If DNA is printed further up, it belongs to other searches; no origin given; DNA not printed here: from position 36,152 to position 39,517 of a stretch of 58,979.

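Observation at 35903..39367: HIT protein plus 1021-aa MazG-PLD-DExH helicase fusion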

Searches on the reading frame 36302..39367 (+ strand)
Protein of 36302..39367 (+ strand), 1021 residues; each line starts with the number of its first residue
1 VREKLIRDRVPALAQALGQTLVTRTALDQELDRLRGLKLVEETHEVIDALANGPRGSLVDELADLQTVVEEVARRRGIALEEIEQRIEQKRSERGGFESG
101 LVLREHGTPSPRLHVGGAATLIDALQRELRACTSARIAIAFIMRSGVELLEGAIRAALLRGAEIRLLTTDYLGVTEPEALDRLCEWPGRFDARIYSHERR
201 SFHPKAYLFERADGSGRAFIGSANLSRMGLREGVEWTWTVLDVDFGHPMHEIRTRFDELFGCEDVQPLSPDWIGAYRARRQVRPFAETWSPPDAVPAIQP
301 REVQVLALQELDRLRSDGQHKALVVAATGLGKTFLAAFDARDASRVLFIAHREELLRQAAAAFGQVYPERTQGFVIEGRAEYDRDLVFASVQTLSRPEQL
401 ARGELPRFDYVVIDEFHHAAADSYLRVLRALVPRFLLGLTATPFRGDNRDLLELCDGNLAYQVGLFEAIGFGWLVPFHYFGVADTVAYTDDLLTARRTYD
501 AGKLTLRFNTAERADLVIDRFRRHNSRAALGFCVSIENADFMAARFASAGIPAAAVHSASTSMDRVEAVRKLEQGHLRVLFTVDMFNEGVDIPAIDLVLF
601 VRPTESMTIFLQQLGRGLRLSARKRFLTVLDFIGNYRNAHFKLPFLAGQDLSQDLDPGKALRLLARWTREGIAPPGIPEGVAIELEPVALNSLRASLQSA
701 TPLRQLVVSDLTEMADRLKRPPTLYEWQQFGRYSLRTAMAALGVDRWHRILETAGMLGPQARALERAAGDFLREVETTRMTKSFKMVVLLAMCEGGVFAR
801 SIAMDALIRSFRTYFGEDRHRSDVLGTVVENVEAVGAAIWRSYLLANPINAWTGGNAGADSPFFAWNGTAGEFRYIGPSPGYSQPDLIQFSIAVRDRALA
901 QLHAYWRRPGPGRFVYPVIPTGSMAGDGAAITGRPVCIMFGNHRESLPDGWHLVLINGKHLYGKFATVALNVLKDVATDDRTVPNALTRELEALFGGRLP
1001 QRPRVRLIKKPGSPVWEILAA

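Call 3: search_protein_families(library=pfam, proteins=[window:36302-39367:+], max_evalue=0.1)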
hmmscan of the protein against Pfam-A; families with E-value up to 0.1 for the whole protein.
window:36302-39367:+ (1021 aa): 9 families
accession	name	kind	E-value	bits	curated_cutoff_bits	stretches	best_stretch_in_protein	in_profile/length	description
PF04851.21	ResIII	-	5.7e-30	104.8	22.5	1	298-445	2-164/164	Type III restriction enzyme, res subunit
PF00271.37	Helicase_C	-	3.9e-14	53.3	23.5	1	517-620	6-109/110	Helicase conserved C-terminal domain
PF00270.35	DEAD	-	1.9e-08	34.7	26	1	318-444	13-161/167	DEAD/DEAH box helicase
PF13091.12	PLDc_2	-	6.2e-07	29.8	27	1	137-257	14-129/132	PLD-like domain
PF01503.22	PRA-PH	-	2.1e-06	28.5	21.3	1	28-90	21-85/86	Phosphoribosyl-ATP pyrophosphohydrolase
PF03819.22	MazG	-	1.3e-05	25.8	22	1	38-94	9-69/74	MazG nucleotide pyrophosphohydrolase domain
PF18780.6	HNH_repeat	-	0.00059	20.6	26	1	709-756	8-53/54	Homing endonuclease associated repeat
PF09565.16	RE_NgoFVII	-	0.0011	18.8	23.8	1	198-234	89-125/162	NgoFVII restriction endonuclease N-terminal PLD domain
PF12643.12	MazG-like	-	0.002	18.8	27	1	39-92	15-68/85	MazG-like family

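Call 4: search_protein_families(library=padloc, proteins=[window:36302-39367:+], max_evalue=0.1)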
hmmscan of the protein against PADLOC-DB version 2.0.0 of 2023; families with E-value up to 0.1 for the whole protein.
window:36302-39367:+ (1021 aa): 26 families (the best 25 are shown)
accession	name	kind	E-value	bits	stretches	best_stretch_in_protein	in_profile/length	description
PDLC03659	mREase_IV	-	2.6e-96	321.4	1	125-652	40-586/945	Type IV methyl-directed restriction enzyme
PDLC03658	mREase_IV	-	3.1e-82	274.7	1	120-727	39-643/953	Type IV methyl-directed restriction enzyme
PDLC02707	PbeA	-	2.1e-22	77.5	2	526-633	523-630/672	PbeA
PDLC03047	REase_I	-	1.6e-18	63.9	2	297-480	341-531/1107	Type I restriction enzyme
PDLC02704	PbeA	-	9.2e-17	58.7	2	544-633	555-644/682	PbeA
PDLC03049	REase_I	-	8.8e-14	48.4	1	299-632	167-538/807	Type I restriction enzyme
PDLC02706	PbeA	-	3.1e-10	37.3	1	559-633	598-672/722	PbeA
PDLC02705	PbeA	-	3.8e-07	26.7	1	560-634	559-634/691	PbeA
PDLC02870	DpdF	-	4.6e-07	26.7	1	513-619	214-319/534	DpdF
PDLC03597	REase_MTase_IIG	-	7e-07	25.1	1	572-626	547-601/1646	Type IIG restriction enzyme-methyltransferase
PDLC02503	BrxHI|BrxHII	-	1.3e-06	25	1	500-625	223-347/698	BrxHI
PDLC01439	typeIV_DinG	-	1.6e-06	25.1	2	299-361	15-77/575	CAS-IV-A; associated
PDLC02703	PbeA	-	6e-06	23.1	0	568-634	547-615/626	PbeA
PDLC02865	DpdF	-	6.3e-05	18.7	1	507-626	958-1076/1499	DpdF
PDLC03928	PsyrT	-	0.00014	18.3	1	530-617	245-332/689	-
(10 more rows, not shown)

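Call 5: search_protein_families(library=ncbifam, proteins=[window:36302-39367:+], max_evalue=0.1)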
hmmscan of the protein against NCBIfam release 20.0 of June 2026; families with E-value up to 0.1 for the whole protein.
window:36302-39367:+ (1021 aa): 24 families
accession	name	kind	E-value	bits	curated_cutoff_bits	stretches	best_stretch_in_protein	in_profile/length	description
NF053632.1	heli_RadD_YejH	equivalog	6.4e-26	90.8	720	2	532-637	256-359/573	DNA repair helicase RadD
NF046051.1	restrict_EcoAI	equivalog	1.4e-23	83.2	550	1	299-637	157-533/768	EcoAI/FtnUII family type I restriction enzme subunit R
TIGR04095.1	dnd_restrict_1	equivalog_domain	8.1e-11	41.6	600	2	553-633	316-396/451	DNA phosphorothioation system restriction enzyme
NF008521.0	PRK11448.1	equivalog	9.5e-11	40.5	729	2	523-636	695-818/1123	type I restriction-modification system endonuclease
NF003673.1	PRK05298.1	equivalog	5.2e-10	38.3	743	2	537-600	454-517/653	excinuclease ABC subunit UvrB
NF010337.0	PRK13766.1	equivalog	1.1e-09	37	610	2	562-620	410-468/781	Hef nuclease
TIGR00631.1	uvrb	equivalog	1.6e-09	36.5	750.1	2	532-599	449-516/658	excinuclease ABC subunit UvrB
NF010338.0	PRK13767.1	equivalog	1.3e-06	26.9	849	1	555-616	320-381/877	ATP-dependent helicase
NF008744.0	PRK11776.1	equivalog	1.4e-06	27.1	524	1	508-619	224-335/460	ATP-dependent RNA helicase DbpA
NF008394.0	PRK11192.1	equivalog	3.8e-06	26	507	1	513-619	234-340/441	ATP-dependent RNA helicase SrmB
NF007882.0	PRK10590.1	equivalog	0.00014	21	743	1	522-617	241-336/456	ATP-dependent RNA helicase RhlE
NF053711.1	RNA_heli_RhlE1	exception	0.0004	19.2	750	1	512-601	230-319/434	RNA helicase RhlE1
TIGR00614.1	recQ_fam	subfamily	0.00048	19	219.8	1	523-619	223-319/470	RecQ family ATP-dependent DNA helicase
NF007284.0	PRK09751.1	equivalog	0.00057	17.2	1496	1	502-616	306-415/1538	ATP-dependent helicase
TIGR01389.1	recQ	equivalog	0.00066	18.2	640.2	1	510-617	208-315/591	DNA helicase RecQ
NF042964.1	phospholipD_antiphage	equivalog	0.016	13.5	1100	1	188-268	106-184/895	phospholipase D-like domain-containing anti-phage protein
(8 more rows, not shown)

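Call 6: search_solved_structures(query=window:36302-39367:+, max_evalue=0.001, show_alignments=1)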
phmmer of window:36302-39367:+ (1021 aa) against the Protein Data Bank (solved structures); distinct sequences matched with E-value up to 0.001: 65 (the best 60 are shown).
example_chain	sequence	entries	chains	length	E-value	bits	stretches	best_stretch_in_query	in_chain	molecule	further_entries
7clg_A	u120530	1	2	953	7.8e-87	295.3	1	106-726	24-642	Putative helicase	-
6jde_B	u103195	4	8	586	8.2e-19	70.1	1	321-638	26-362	Putative DNA repair helicase RadD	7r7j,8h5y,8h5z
3h1t_A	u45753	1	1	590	9.9e-18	66.6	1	290-637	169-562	Type I site-specific restriction-modification system, R (Restriction) subunit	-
6p4f_A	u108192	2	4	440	1.5e-10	42.7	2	560-628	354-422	DNA-dependent ATPase XPBII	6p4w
6p66_A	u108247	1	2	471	1.6e-10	42.7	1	319-453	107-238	DNA repair protein RAD25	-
2fwr_A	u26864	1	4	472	1.6e-10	42.7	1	319-453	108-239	DNA repair protein RAD25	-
5tnu_A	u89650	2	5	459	1.8e-10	42.5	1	560-628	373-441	DNA-dependent ATPase XPBII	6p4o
6o8e_A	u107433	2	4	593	2.5e-08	35.4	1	529-603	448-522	UvrABC system protein B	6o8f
2fdc_A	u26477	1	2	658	3.4e-08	35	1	530-603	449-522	UvrABC system protein B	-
1d9z_A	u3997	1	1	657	3.4e-08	35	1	530-603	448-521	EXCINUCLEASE UVRABC COMPONENT UVRB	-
1d9x_A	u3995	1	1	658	3.5e-08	34.9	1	530-603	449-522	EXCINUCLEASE UVRABC COMPONENT UVRB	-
6o8h_A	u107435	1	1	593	3.7e-08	34.9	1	529-603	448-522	UvrABC system protein B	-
6o8g_A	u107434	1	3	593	4e-08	34.8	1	529-603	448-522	UvrABC system protein B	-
1t5l_A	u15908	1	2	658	4.9e-08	34.5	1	530-603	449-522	UvrABC system protein B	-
3uwx_B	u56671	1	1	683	5.7e-08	34.2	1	533-603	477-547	UvrABC system protein B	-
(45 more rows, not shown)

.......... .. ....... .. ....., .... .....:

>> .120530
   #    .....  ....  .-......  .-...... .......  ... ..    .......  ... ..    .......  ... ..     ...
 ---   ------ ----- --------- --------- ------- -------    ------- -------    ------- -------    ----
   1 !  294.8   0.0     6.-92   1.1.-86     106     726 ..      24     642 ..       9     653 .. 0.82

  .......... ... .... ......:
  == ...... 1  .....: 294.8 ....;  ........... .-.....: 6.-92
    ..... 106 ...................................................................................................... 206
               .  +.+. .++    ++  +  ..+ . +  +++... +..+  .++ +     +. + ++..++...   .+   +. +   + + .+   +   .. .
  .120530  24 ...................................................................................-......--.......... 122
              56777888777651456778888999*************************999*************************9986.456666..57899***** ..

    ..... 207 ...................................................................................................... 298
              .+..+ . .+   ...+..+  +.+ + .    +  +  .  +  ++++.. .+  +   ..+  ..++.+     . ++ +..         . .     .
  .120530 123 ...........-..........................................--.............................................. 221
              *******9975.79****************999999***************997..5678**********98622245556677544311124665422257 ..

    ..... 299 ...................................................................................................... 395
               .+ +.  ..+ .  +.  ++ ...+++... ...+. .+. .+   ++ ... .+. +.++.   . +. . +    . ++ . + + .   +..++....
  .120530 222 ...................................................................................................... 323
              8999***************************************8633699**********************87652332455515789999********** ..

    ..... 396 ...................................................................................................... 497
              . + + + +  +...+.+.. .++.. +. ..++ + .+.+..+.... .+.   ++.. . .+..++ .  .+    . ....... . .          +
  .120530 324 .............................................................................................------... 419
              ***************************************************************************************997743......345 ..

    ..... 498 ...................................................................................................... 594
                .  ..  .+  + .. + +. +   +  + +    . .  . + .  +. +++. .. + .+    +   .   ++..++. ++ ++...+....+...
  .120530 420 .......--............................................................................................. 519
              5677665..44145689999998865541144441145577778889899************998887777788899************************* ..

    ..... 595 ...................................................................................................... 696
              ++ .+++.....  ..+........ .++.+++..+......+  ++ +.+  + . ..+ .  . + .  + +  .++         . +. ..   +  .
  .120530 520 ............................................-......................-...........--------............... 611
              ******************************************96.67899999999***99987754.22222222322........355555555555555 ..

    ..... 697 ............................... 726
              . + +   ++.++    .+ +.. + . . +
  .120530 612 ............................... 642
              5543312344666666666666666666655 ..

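Call 11: find_homologous_proteins(query=window:36302-39367:+, max_evalue=1e-10)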
Query window:36302-39367:+ (1021 aa): 4132 proteins with E <= 1e-10 among 8000 candidates; the best 120 are listed.
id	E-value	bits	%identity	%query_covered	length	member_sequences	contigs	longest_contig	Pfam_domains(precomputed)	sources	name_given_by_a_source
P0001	0.0e+0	2307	100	100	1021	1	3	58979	PF03819.23,PF00270.36,PF13091.13,PF01503.23,PF00271.38,PF04851.22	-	-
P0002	0.0e+0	2029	87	100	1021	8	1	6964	PF03819.23,PF00270.36,PF12643.13,PF13091.13,PF01503.23,PF00271.38,PF04851.22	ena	-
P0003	0.0e+0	1911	82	100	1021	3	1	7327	PF00270.36,PF13091.13,PF00271.38,PF04851.22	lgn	-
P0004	0.0e+0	1684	74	100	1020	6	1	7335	PF00270.36,PF18780.7,PF13091.13,PF00271.38,PF04851.22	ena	-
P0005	0.0e+0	1654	72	100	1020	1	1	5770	PF00270.36,PF13091.13,PF00271.38,PF04851.22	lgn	-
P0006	0.0e+0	1653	72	100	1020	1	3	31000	PF00270.36,PF18780.7,PF00271.38,PF04851.22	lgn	-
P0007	0.0e+0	1644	72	100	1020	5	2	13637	PF00270.36,PF00271.38,PF04851.22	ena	-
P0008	0.0e+0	1618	71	100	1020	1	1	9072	PF00270.36,PF13091.13,PF00271.38,PF04851.22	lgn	-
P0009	0.0e+0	1567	71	96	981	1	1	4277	PF00270.36,PF18780.7,PF00271.38,PF04851.22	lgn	-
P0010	0.0e+0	1543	68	100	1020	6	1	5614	PF00270.36,PF18780.7,PF13091.13,PF00271.38,PF04851.22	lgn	-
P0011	0.0e+0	1529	67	100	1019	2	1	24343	PF00270.36,PF13091.13,PF00271.38,PF04851.22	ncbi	ncbi:MAG: hypothetical protein RIS35_2087 [Pseudomonadota bacterium]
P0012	0.0e+0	1503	67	100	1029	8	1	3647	PF00270.36,PF18780.7,PF13091.13,PF00271.38,PF04851.22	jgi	jgi:superfamily II DNA or RNA helicase/HKD family nuclease/predicted house-cleaning noncanonical NTP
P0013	0.0e+0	1500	66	100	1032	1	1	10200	PF00270.36,PF18780.7,PF00271.38,PF04851.22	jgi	-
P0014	0.0e+0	1494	66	100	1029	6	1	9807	PF00270.36,PF13091.13,PF18766.8,PF00271.38,PF04851.22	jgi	jgi:superfamily II DNA or RNA helicase/HKD family nuclease/predicted house-cleaning noncanonical NTP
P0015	0.0e+0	1485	66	100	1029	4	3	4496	PF00270.36,PF13091.13,PF00271.38,PF04851.22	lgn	-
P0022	0.0e+0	1466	65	100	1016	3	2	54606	PF00270.36,PF13091.13,PF00271.38,PF04851.22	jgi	jgi:superfamily II DNA or RNA helicase/HKD family nuclease/predicted house-cleaning noncanonical NTP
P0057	0.0e+0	1375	62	100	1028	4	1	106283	PF00270.36,PF18780.7,PF00271.38,PF04851.22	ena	-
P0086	0.0e+0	1022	52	100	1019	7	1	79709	PF00270.36,PF13091.13,PF00271.38,PF04851.22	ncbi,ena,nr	ncbi:MAG TPA: DEAD/DEAH box helicase family protein [Quisquiliibacterium sp.]|nr:DEAD/DEAH box helic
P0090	2.4e-289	981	50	100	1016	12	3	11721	PF03819.23,PF18780.7,PF00271.38,PF04851.22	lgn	-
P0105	1.3e-277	942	46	99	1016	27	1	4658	PF03819.23,PF00270.36,PF13091.13,PF01503.23,PF00271.38,PF04851.22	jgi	jgi:superfamily II DNA or RNA helicase/predicted house-cleaning noncanonical NTP pyrophosphatase (Ma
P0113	3.9e-269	914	51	89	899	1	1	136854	PF00270.36,PF18780.7,PF13091.13,PF00271.38,PF04851.22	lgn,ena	-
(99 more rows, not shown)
